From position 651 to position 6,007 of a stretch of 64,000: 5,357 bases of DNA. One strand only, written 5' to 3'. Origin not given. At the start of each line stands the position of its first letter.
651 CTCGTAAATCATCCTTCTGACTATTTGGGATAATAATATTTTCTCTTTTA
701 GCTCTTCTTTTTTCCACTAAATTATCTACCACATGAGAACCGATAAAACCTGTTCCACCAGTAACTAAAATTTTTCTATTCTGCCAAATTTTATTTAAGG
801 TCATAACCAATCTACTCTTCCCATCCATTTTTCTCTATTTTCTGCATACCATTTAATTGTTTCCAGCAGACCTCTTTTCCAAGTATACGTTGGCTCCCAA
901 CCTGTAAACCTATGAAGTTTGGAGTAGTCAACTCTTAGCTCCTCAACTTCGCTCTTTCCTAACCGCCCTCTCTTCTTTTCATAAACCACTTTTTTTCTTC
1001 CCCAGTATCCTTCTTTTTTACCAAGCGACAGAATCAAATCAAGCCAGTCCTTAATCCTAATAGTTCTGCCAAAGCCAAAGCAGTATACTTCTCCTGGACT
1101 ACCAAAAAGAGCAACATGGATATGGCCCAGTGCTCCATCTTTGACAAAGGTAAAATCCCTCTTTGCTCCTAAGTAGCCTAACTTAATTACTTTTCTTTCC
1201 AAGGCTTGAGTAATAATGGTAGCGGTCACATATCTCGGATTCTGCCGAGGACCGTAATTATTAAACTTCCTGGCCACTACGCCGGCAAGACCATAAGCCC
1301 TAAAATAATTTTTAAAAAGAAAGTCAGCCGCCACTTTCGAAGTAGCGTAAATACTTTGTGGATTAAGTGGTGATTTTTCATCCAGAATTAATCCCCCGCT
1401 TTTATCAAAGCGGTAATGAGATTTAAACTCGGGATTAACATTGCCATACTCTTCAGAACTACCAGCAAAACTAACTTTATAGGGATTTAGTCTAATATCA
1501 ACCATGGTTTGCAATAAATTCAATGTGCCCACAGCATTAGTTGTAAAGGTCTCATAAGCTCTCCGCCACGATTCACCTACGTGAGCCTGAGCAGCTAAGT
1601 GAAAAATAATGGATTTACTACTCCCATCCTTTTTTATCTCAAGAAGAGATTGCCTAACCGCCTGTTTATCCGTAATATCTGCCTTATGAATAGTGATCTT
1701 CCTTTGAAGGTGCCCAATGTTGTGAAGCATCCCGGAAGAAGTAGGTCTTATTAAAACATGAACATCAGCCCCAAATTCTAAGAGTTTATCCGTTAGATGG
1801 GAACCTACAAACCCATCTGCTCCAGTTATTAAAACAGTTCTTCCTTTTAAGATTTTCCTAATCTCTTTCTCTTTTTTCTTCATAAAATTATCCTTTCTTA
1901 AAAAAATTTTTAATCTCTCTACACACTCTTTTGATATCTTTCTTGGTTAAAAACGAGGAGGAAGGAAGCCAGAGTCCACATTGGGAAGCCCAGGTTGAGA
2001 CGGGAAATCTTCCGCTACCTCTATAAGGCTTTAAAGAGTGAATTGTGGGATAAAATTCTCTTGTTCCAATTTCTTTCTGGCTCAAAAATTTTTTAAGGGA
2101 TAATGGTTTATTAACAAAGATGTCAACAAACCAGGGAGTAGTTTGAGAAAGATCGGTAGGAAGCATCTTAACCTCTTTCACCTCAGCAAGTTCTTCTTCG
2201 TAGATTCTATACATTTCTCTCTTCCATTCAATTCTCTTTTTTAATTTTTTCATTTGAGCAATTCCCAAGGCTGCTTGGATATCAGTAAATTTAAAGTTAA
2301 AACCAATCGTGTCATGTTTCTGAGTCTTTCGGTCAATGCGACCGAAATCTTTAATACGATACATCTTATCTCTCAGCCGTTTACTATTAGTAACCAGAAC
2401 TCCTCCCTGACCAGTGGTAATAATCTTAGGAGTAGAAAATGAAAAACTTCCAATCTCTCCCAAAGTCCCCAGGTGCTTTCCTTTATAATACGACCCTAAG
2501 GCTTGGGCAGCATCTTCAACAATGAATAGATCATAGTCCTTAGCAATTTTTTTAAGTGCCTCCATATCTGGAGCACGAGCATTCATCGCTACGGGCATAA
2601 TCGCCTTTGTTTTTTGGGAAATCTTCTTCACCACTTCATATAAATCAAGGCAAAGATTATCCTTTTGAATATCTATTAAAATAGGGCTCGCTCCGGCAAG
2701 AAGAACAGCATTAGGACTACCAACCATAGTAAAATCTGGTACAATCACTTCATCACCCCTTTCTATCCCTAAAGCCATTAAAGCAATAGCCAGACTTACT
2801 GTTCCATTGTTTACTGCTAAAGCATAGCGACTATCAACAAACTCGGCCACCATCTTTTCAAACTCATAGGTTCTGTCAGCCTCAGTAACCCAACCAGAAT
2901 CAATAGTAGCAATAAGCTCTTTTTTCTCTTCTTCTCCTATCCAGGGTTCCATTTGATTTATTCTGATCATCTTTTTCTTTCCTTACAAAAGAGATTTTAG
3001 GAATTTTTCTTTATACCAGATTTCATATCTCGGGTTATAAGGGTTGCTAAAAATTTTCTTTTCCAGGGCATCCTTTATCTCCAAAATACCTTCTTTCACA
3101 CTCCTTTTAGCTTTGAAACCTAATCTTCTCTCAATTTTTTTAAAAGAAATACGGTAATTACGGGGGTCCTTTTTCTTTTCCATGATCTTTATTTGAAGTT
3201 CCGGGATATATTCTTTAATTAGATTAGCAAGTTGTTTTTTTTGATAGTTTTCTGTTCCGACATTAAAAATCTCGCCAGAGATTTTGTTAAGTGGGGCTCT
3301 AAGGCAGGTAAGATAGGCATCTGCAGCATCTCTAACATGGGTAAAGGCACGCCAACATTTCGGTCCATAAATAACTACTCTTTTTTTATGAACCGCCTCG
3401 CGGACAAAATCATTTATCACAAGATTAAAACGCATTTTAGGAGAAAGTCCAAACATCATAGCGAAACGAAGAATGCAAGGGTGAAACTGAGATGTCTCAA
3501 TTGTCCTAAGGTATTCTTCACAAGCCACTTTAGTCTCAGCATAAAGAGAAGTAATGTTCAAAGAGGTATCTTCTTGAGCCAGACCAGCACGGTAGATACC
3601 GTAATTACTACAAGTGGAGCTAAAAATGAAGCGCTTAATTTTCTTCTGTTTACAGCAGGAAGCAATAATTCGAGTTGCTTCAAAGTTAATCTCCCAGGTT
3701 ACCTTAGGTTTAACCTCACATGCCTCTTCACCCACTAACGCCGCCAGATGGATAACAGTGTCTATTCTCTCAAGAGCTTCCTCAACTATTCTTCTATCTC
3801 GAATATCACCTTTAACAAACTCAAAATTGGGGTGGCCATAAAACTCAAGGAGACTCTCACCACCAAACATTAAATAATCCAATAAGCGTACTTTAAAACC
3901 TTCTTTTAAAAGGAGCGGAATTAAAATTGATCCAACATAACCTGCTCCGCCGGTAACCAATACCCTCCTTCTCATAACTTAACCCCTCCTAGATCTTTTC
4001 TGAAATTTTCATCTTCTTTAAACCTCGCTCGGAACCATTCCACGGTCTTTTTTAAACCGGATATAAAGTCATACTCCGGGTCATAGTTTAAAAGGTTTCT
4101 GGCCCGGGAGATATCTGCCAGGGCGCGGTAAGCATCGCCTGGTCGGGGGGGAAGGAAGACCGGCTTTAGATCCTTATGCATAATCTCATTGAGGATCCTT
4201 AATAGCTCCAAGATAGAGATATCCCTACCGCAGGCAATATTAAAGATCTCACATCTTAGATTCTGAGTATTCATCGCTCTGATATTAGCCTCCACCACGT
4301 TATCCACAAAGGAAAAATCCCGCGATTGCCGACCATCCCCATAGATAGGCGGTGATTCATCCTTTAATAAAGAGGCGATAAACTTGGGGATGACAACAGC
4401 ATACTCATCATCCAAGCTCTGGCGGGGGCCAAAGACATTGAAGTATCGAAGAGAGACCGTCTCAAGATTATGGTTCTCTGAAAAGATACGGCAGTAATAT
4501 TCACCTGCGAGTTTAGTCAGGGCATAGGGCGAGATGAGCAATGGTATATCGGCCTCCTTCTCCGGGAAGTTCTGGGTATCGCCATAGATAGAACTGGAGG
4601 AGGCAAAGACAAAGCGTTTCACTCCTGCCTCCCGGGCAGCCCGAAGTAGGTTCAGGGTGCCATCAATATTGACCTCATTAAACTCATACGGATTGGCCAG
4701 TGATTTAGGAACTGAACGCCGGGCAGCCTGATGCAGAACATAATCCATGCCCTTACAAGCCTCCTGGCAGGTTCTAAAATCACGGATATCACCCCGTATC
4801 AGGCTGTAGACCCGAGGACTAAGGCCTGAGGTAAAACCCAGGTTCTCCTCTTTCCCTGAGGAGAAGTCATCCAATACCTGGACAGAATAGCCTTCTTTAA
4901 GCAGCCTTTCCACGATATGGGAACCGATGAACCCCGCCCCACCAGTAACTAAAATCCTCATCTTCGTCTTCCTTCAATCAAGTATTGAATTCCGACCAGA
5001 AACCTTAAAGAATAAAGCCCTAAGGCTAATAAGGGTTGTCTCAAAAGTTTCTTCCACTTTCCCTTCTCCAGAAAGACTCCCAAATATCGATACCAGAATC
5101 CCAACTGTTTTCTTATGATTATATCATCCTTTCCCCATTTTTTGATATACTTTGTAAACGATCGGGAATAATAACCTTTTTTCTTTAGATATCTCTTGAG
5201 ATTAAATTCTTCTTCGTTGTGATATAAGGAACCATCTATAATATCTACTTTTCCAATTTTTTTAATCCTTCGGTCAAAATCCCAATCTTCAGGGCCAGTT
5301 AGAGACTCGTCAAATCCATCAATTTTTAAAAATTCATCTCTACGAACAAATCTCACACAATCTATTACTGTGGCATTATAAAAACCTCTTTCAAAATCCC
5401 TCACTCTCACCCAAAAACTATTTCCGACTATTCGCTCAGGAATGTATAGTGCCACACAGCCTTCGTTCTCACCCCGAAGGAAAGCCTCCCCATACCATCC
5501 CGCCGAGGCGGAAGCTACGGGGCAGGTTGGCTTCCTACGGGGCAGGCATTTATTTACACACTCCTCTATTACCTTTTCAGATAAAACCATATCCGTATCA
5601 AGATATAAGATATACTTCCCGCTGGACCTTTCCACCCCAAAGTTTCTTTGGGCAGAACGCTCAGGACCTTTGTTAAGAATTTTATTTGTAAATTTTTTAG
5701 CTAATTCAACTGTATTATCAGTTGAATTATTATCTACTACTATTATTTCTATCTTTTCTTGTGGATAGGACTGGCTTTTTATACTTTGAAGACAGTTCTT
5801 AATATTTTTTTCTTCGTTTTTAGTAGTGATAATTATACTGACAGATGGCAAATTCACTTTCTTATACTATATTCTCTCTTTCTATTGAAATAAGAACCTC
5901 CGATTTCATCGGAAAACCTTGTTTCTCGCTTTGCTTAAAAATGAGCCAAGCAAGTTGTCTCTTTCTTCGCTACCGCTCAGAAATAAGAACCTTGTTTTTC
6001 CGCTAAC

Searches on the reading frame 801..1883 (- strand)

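Call 76: search_protein_families(library=pfam, proteins=[window:801-1883:-], max_evalue=0.00001)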
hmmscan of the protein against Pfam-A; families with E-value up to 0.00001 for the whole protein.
window:801-1883:- (360 aa): 7 families
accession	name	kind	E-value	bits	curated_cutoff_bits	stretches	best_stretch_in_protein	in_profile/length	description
PF16363.11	GDP_Man_Dehyd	-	2.8e-60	205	27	1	18-339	1-329/332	GDP-mannose 4,6 dehydratase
PF01370.27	Epimerase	-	1.2e-46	159.5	20.9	1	17-267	1-237/240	NAD dependent epimerase/dehydratase family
PF07993.18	NAD_binding_4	-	3.5e-11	43.2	20.1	1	19-205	1-203/258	Male sterility protein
PF01073.25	3Beta_HSD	-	1.8e-09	37.5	22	1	18-254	1-225/280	3-beta hydroxysteroid dehydrogenase/isomerase family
PF02719.21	Polysacc_synt_2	-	8.9e-08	32.1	20.2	1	17-128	1-116/293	Polysaccharide biosynthesis protein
PF00106.31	adh_short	-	8.9e-07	29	26.6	0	16-128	2-120/195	short chain dehydrogenase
PF04321.23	RmlD_sub_bind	-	2e-06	27.5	27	0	16-123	2-85/287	RmlD substrate binding domain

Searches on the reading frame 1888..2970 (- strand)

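Call 76: search_protein_families(library=pfam, proteins=[window:1888-2970:-], max_evalue=0.00001)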
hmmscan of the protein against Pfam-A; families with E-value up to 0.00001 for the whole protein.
window:1888-2970:- (360 aa): 3 families
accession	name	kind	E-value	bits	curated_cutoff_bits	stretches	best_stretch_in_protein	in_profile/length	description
PF01041.23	DegT_DnrJ_EryC1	-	6.2e-98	328.8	19.8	1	11-353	3-359/360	DegT/DnrJ/EryC1/StrS aminotransferase family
PF01212.27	Beta_elim_lyase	-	2e-09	37.6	27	1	29-273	29-277/288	Beta-eliminating lyase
PF00155.27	Aminotran_1_2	-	5.9e-06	26.1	19.7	1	34-155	44-187/361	Aminotransferase class I and II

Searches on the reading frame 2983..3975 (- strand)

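Call 76: search_protein_families(library=pfam, proteins=[window:2983-3975:-], max_evalue=0.00001)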
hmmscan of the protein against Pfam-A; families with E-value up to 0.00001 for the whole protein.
window:2983-3975:- (330 aa): 8 families
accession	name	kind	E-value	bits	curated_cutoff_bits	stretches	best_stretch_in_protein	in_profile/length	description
PF01370.27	Epimerase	-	5.6e-44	150.8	20.9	1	5-240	1-240/240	NAD dependent epimerase/dehydratase family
PF16363.11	GDP_Man_Dehyd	-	1.3e-30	107.4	27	1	6-298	1-330/332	GDP-mannose 4,6 dehydratase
PF01073.25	3Beta_HSD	-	9.9e-20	71.1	22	1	6-197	1-203/280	3-beta hydroxysteroid dehydrogenase/isomerase family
PF04321.23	RmlD_sub_bind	-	3.7e-15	56.2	27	1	4-286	2-268/287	RmlD substrate binding domain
PF05368.20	NmrA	-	2.9e-12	47.2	27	1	2-169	2-148/298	NmrA-like family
PF02719.21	Polysacc_synt_2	-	1.6e-11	44.4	20.2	1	5-244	1-234/293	Polysaccharide biosynthesis protein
PF13460.12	NAD_binding_10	-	2.5e-10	40.9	27.2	1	9-172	1-144/184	NAD(P)H-binding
PF07993.18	NAD_binding_4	-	6.2e-10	39.1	20.1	1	64-179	82-211/258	Male sterility protein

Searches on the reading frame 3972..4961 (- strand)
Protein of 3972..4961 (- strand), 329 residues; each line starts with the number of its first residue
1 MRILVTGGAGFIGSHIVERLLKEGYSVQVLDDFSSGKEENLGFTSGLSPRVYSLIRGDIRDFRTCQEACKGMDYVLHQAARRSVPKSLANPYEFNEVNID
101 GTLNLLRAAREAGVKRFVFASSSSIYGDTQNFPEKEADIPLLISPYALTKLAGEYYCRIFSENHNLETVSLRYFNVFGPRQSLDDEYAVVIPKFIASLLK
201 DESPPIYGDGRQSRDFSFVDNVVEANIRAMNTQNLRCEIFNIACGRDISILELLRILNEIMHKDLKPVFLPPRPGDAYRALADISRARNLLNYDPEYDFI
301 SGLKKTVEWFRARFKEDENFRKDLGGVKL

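Call 76: search_protein_families(library=pfam, proteins=[window:3972-4961:-], max_evalue=0.00001)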
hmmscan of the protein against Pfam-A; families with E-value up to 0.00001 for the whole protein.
window:3972-4961:- (329 aa): 8 families
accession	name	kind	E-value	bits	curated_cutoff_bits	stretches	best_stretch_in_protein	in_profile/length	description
PF01370.27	Epimerase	-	8.5e-64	215.7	20.9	1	3-243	1-240/240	NAD dependent epimerase/dehydratase family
PF16363.11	GDP_Man_Dehyd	-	3.8e-54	184.8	27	1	4-306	1-332/332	GDP-mannose 4,6 dehydratase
PF01073.25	3Beta_HSD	-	2.9e-29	102.4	22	1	4-231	1-230/280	3-beta hydroxysteroid dehydrogenase/isomerase family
PF02719.21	Polysacc_synt_2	-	5.6e-20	72.2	20.2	1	3-274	1-265/293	Polysaccharide biosynthesis protein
PF07993.18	NAD_binding_4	-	1.7e-13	50.8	20.1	1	64-225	81-257/258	Male sterility protein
PF04321.23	RmlD_sub_bind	-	4.9e-12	46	27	1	1-164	1-143/287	RmlD substrate binding domain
PF13460.12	NAD_binding_10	-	6.7e-12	46.1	27.2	1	7-135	1-112/184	NAD(P)H-binding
PF05368.20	NmrA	-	3.6e-10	40.3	27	1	2-129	4-114/298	NmrA-like family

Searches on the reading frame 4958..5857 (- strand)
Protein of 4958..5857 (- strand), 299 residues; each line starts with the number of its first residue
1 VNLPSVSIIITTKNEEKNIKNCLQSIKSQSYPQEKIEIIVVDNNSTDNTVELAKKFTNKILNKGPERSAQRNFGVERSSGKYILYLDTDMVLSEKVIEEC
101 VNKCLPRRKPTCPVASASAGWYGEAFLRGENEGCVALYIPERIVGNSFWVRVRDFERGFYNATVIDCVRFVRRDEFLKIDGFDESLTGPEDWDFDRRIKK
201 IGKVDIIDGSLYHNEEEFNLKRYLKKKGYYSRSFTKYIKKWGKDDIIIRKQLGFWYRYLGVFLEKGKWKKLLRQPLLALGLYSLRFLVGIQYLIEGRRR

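Call 76: search_protein_families(library=pfam, proteins=[window:4958-5857:-], max_evalue=0.00001)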
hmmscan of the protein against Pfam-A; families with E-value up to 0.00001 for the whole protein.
window:4958-5857:- (299 aa): 2 families
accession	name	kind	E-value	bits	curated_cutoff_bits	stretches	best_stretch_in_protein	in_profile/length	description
PF00535.33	Glycos_transf_2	-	1.1e-25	90.9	23.3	1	7-103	1-102/168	Glycosyl transferase family 2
PF10111.15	Glyco_tranf_2_2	-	2.9e-15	56.9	27.3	1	7-240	1-248/276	Glycosyltransferase like family 2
